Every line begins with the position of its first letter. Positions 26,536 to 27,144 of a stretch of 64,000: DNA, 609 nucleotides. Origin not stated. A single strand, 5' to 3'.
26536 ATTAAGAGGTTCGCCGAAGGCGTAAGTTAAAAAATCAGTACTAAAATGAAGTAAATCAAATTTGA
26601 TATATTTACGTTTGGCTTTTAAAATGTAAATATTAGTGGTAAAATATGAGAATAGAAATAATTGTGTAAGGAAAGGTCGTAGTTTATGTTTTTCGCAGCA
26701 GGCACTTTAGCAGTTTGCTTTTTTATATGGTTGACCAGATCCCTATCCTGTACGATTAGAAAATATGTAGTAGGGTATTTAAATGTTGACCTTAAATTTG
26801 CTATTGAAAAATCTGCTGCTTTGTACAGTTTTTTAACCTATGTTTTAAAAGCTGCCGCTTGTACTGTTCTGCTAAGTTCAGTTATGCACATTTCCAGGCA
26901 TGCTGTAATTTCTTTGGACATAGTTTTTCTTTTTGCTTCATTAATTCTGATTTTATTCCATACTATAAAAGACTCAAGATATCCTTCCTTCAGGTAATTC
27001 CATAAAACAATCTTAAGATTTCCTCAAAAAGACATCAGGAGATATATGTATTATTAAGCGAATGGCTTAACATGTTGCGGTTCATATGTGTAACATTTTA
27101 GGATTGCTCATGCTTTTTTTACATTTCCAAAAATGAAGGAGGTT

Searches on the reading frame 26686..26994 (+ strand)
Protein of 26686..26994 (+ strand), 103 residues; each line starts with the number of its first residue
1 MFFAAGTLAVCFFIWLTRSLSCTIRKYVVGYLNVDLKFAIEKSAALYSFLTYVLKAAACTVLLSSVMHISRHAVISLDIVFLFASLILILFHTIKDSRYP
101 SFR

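Call 36: search_protein_families(library=pfam, proteins=[window:26686-26994:+], max_evalue=0.01)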
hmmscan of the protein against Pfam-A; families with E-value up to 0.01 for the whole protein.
window:26686-26994:+ (103 aa): 0 families
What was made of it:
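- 26686..26997 (+): Conserved small hydrophobic ORF (103 aa). It is the ancestral immediate upstream neighbour of secA2. No Pfam match (call 36).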
